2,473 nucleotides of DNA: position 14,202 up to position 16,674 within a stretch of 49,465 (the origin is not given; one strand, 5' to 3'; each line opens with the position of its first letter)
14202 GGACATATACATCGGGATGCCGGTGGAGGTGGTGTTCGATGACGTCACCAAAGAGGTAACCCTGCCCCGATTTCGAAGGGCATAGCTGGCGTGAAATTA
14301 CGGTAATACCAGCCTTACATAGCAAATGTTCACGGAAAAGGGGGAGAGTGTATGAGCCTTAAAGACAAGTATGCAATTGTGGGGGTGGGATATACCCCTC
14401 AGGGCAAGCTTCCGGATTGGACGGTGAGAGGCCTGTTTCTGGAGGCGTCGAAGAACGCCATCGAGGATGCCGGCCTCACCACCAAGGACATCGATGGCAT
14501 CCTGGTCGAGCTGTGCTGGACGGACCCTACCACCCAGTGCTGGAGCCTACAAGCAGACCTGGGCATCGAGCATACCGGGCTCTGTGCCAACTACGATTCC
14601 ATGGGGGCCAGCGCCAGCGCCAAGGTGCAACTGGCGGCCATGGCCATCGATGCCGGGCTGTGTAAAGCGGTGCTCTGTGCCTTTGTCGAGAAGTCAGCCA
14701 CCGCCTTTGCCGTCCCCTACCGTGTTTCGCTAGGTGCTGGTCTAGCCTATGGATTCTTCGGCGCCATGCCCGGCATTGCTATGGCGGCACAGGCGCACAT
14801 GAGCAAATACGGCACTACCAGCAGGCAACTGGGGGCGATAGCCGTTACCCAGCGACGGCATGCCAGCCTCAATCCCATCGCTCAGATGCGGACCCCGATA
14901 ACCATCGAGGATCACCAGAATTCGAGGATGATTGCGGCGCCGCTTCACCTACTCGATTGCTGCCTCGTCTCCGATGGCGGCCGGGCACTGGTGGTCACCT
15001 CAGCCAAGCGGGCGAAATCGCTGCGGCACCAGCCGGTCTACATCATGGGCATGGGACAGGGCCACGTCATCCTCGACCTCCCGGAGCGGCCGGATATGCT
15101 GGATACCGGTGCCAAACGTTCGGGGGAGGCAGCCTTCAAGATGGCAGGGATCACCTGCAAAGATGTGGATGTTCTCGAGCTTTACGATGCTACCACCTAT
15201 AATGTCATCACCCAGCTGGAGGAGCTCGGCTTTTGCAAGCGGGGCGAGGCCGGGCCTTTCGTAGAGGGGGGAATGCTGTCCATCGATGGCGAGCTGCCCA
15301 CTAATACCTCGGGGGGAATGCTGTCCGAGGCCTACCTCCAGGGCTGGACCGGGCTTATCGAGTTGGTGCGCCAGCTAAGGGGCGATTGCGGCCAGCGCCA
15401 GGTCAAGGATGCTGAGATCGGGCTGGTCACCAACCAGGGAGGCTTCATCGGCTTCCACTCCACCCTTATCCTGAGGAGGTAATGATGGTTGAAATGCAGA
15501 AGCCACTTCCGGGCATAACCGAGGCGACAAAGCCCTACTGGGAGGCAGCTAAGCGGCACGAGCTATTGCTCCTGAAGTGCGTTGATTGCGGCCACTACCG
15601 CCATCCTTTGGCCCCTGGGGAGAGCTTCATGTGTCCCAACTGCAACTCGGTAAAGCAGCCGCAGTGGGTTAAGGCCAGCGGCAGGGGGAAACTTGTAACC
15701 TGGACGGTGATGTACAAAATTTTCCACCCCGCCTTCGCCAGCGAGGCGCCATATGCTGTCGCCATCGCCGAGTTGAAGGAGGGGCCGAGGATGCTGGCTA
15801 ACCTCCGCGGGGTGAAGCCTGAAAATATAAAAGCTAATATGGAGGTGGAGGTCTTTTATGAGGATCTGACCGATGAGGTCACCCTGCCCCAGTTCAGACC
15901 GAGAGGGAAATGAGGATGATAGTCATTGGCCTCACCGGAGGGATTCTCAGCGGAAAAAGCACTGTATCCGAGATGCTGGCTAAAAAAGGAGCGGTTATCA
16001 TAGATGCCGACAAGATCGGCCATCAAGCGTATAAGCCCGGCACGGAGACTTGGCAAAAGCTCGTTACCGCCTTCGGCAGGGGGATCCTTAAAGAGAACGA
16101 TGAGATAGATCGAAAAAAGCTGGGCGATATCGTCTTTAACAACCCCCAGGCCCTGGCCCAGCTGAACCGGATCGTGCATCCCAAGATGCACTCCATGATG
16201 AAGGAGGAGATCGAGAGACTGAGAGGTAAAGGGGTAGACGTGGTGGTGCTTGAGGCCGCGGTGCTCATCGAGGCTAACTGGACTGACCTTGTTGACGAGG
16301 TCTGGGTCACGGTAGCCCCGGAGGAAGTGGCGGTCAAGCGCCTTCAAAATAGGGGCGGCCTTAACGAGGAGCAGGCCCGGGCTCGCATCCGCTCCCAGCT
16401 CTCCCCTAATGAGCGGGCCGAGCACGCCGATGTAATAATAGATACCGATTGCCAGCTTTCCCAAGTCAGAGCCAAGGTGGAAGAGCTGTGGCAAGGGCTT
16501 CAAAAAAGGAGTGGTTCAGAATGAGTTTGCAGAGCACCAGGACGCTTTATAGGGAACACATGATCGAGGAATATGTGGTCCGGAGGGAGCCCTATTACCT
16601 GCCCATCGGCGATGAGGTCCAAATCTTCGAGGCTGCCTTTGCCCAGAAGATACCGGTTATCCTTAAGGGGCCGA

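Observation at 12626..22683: Nine co-directional, translationally coupled genes form a ~10-kb CoA-centred operon that matches no standard pathway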

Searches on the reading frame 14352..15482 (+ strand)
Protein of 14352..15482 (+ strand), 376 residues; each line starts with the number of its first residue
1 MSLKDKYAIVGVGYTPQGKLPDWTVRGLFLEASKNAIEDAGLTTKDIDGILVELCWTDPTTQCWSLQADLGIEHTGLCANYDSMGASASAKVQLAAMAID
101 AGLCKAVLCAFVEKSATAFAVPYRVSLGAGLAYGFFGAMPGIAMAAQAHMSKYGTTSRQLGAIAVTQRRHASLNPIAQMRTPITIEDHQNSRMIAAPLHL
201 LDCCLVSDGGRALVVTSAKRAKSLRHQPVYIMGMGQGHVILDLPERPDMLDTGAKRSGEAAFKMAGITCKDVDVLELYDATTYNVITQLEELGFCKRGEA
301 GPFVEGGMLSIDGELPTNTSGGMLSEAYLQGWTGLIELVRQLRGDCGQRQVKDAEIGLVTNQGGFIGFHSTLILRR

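Call 4: search_protein_families(library=pfam, proteins=[window:14352-15482:+], max_evalue=0.01)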
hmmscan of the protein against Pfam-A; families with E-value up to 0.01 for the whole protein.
window:14352-15482:+ (376 aa): 3 families
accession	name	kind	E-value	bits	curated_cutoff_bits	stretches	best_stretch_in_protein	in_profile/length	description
PF22691.2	Thiolase_C_1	-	4e-51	173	28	1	236-376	2-144/144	Thiolase C-terminal domain-like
PF00108.29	Thiolase_N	-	2.9e-05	24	26.4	1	9-196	3-224/260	Thiolase, N-terminal domain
PF02803.24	Thiolase_C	-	7.5e-05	22.8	27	0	246-296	16-66/123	Thiolase, C-terminal domain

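Call 6: search_protein_families(library=ncbifam, proteins=[window:14352-15482:+], max_evalue=0.001)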
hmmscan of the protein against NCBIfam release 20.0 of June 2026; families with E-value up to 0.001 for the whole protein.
window:14352-15482:+ (376 aa): 28 families (the best 25 are shown)
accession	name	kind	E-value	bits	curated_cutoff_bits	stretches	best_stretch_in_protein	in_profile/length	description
NF004811.0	PRK06158.1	subfamily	5.6e-94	315.3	421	1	4-374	7-378/384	acetyl-CoA acetyltransferase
NF005892.0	PRK07855.1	subfamily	2.8e-84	283.3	469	1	2-374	3-387/390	lipid-transfer protein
NF006010.0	PRK08142.1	subfamily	1.8e-75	254.1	462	1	1-374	1-385/388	thiolase domain-containing protein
NF004720.0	PRK06064.1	subfamily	2.3e-75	253.8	420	1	6-374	3-385/389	thiolase domain-containing protein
NF053570.1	AcCoTHIOL_METTL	equivalog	2.1e-65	221.1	600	1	7-366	4-373/385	acetyl-CoA acetyltransferase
NF009228.0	PRK12578.1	subfamily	1.4e-53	182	485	1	5-376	3-387/387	thiolase domain-containing protein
NF004715.0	PRK06059.1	equivalog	1.6e-50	172.3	424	1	5-374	4-397/399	lipid-transfer protein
NF005704.0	PRK07516.1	subfamily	4.5e-49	167.4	412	1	6-365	3-376/389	thiolase domain-containing protein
NF004810.0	PRK06157.1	equivalog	1.1e-46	159.8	403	1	2-365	4-384/400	acetyl-CoA acetyltransferase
NF006102.0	PRK08256.1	subfamily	1.2e-46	159.6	436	1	6-363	4-380/394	lipid-transfer protein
NF006180.0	PRK08313.1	subfamily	8e-43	146.7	514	1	5-374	4-382/389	thiolase domain-containing protein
NF004721.0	PRK06065.1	equivalog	3.3e-41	141.5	455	1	2-364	7-381/393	thiolase domain-containing protein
NF004982.0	PRK06365.1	equivalog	1.2e-38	133.3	695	2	25-249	37-268/430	thiolase domain-containing protein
NF053628.1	BnzsclthlBbsBGT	equivalog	5.2e-33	114.4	750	1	79-353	78-358/389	benzoylsuccinyl-CoA thiolase subunit BbsB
NF004722.0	PRK06066.1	equivalog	4.1e-28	98.4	516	1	143-361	147-369/385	thiolase domain-containing protein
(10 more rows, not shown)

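Call 71: search_solved_structures(query=window:14352-15482:+, max_evalue=1e-20, show_alignments=5)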
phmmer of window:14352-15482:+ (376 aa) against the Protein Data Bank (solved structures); distinct sequences matched with E-value up to 1e-20: 12.
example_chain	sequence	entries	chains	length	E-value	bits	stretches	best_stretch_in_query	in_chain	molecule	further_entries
4u4e_A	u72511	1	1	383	1.4e-76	261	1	3-376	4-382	Thiolase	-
6ok1_A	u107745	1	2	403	1.8e-61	211.3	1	7-359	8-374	Lipid-transfer protein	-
9myr_A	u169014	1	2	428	6.7e-50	173.2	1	129-375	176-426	Nonspecific lipid-transfer protein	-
7yvy_A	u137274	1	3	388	3.6e-46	161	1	6-375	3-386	Acetyl-CoA acetyltransferase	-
6esq_A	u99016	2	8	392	9e-40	139.9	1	7-366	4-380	acetoacetyl-CoA thiolase | Acetyl-CoA acetyltransferase thiolase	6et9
4yzo_A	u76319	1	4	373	2.7e-36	128.5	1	45-373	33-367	Putative acyl-CoA acyltransferase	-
6hsj_A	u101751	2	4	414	1.1e-30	110.1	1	3-363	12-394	SCP2-thiolase (type-1)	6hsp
6hrv_A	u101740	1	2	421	1.1e-30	110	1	3-363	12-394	SCP2-thiolase (type-1)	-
7pxp_C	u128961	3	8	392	2.7e-30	108.7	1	142-354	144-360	Benzoylsuccinyl-CoA thiolase subunit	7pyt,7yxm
9skm_I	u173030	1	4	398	4.6e-28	101.4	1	6-374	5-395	2,4-diacetylphloroglucinol biosynthesis protein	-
9skh_I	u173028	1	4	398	1.1e-27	100.1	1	6-374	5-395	2,4-diacetylphloroglucinol biosynthesis protein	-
5m3k_C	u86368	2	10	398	1.2e-26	96.8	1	6-374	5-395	2,4-diacetylphloroglucinol biosynthesis protein PhlC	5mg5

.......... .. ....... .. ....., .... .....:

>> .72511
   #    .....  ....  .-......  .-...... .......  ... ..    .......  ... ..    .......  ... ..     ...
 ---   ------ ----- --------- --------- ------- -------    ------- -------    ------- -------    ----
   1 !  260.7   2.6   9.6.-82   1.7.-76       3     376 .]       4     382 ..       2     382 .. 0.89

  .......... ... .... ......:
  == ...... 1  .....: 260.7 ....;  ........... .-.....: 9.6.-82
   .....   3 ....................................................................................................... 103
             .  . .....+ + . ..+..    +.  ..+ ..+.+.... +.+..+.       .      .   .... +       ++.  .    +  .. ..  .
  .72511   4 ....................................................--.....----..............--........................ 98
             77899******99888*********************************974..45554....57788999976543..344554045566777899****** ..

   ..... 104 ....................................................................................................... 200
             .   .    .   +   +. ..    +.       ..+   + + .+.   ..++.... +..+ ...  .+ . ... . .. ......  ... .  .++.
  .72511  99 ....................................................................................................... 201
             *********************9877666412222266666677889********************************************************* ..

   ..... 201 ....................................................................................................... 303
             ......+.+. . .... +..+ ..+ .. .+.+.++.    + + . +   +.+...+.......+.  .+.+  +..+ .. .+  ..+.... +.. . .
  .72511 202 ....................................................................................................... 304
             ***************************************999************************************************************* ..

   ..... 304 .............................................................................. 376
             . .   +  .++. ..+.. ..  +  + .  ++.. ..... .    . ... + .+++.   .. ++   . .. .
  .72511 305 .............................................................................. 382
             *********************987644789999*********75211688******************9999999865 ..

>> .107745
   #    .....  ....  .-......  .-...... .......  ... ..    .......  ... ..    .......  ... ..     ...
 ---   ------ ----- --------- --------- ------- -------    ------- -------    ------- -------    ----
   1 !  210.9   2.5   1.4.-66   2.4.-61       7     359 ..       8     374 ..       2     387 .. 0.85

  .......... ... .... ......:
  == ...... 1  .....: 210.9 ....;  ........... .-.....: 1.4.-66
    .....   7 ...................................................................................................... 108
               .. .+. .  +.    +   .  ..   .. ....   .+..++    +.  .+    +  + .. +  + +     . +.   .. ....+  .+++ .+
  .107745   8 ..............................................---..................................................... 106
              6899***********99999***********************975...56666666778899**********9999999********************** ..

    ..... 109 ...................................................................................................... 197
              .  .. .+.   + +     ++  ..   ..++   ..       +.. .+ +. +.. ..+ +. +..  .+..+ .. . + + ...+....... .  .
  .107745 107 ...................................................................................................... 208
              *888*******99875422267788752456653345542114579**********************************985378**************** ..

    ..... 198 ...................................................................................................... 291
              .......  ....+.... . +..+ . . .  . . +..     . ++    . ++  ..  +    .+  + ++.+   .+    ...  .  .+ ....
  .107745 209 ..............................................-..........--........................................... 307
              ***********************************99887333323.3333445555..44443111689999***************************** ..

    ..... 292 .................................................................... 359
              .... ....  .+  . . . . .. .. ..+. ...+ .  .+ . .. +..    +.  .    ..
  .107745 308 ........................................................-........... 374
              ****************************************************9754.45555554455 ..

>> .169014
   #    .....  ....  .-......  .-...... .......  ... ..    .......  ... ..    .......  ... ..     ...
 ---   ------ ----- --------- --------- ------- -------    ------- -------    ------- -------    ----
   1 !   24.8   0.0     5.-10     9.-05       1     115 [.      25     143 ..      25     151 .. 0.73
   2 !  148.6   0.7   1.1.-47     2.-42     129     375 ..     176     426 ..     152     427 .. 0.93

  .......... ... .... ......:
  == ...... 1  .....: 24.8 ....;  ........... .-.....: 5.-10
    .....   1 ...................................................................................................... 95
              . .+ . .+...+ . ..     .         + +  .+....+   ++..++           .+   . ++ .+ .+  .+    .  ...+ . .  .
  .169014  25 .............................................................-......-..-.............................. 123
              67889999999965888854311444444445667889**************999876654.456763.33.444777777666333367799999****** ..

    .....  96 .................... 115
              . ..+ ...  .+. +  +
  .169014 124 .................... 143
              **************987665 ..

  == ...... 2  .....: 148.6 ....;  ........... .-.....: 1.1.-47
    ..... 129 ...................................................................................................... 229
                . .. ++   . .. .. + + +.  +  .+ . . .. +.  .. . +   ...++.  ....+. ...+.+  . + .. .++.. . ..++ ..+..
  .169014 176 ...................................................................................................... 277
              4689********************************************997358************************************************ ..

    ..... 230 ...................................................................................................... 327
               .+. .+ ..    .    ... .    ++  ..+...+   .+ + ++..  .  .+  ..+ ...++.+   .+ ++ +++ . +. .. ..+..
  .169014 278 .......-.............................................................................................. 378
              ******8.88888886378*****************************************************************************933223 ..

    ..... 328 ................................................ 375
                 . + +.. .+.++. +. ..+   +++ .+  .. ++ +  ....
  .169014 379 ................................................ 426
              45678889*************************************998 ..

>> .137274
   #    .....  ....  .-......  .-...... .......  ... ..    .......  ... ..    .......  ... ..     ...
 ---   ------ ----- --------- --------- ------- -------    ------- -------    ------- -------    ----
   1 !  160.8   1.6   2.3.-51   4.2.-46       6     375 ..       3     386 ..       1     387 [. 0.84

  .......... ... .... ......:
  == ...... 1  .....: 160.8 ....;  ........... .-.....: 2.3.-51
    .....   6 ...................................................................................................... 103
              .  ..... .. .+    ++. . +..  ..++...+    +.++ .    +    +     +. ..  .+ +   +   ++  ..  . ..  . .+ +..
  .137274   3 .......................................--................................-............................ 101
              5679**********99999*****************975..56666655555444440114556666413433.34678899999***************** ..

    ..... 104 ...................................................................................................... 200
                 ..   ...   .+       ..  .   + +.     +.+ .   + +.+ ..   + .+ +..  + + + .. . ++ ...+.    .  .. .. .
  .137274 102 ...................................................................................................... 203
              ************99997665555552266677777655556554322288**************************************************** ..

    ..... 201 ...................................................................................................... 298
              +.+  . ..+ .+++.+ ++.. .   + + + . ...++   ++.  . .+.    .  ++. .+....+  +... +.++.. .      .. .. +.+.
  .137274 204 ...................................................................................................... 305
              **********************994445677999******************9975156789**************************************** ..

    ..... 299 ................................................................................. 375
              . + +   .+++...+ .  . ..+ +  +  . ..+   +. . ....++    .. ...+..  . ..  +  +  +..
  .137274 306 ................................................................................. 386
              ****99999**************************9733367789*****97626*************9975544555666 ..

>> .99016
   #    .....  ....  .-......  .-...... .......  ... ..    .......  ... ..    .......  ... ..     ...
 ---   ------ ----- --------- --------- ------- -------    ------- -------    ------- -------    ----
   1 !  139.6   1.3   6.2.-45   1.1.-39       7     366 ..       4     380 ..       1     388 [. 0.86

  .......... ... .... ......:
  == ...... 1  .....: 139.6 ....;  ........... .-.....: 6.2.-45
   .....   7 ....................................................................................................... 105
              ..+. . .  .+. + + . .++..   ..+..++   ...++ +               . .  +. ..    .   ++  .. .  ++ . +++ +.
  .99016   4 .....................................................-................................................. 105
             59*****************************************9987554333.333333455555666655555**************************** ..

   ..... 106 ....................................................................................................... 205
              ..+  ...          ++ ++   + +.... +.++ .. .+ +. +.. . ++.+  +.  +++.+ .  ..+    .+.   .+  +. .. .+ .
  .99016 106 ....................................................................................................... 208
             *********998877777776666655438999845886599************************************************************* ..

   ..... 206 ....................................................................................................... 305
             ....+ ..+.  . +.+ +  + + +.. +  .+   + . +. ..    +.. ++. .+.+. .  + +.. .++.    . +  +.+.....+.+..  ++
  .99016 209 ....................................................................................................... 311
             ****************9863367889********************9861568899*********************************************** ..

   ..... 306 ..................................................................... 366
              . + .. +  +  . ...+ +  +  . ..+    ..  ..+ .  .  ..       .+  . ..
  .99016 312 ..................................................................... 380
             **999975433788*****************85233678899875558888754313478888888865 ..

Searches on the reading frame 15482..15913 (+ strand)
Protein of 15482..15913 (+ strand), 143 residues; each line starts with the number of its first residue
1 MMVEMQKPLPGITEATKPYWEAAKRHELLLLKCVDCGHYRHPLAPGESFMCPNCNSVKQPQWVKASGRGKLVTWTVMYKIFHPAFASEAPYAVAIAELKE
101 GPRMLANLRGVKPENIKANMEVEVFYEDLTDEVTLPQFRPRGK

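Call 4: search_protein_families(library=pfam, proteins=[window:15482-15913:+], max_evalue=0.01)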
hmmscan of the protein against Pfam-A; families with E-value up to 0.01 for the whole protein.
window:15482-15913:+ (143 aa): 3 families
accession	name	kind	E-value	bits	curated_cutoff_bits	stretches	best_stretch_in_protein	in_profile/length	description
PF01796.24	OB_ChsH2_C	-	7.8e-20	71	27.1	1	62-124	1-62/65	ChsH2, C-terminal OB-fold domain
PF12172.15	zf-ChsH2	-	1.5e-05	25.1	23.2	1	20-42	1-23/37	ChsH2, rubredoxin-like zinc ribbon domain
PF14319.11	Zn_Tnp_IS91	-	0.00039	20.8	26.3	1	30-66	38-74/90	Transposase zinc-binding domain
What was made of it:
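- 15482..15913 (+): DUF35 partner 2. Call 4.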

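Call 6: search_protein_families(library=ncbifam, proteins=[window:15482-15913:+], max_evalue=0.001)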
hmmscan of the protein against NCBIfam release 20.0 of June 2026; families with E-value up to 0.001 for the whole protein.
window:15482-15913:+ (143 aa): 1 family
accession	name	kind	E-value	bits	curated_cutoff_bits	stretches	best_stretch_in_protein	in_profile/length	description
NF053627.1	BnzsclthlBbsAGT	equivalog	3.2e-05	24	250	1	31-127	39-126/145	benzoylsuccinyl-CoA thiolase subunit BbsA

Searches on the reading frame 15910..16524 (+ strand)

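Call 4: search_protein_families(library=pfam, proteins=[window:15910-16524:+], max_evalue=0.01)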
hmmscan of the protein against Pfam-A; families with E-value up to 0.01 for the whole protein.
window:15910-16524:+ (204 aa): 3 families
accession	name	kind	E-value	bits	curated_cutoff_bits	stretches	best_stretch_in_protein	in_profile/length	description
PF01121.26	CoaE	-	2.7e-50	171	27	1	4-183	1-178/180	Dephospho-CoA kinase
PF13238.12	AAA_18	-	2.4e-07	31.7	29.4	1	6-155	1-118/128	AAA domain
PF13671.12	AAA_33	-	0.0022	18.7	27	0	5-153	4-123/143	AAA domain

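Call 6: search_protein_families(library=ncbifam, proteins=[window:15910-16524:+], max_evalue=0.001)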
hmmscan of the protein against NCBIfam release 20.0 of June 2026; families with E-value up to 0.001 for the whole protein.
window:15910-16524:+ (204 aa): 3 families
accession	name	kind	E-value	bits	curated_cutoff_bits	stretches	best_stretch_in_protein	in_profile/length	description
NF002879.0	PRK03333.1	equivalog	8.4e-51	173.2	215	1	3-195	1-191/395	dephospho-CoA kinase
TIGR00152.1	TIGR00152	equivalog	1.9e-50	171.3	65.55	1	5-191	1-187/188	dephospho-CoA kinase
NF006743.0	PRK09270.1-2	equivalog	4.9e-05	22.5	227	0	124-169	148-199/217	nucleoside/nucleotide kinase family protein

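Call 35: search_protein_families(library=padloc, proteins=[window:15910-16524:+], max_evalue=0.001)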
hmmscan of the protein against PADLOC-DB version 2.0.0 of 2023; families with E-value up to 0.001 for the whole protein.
window:15910-16524:+ (204 aa): 0 families
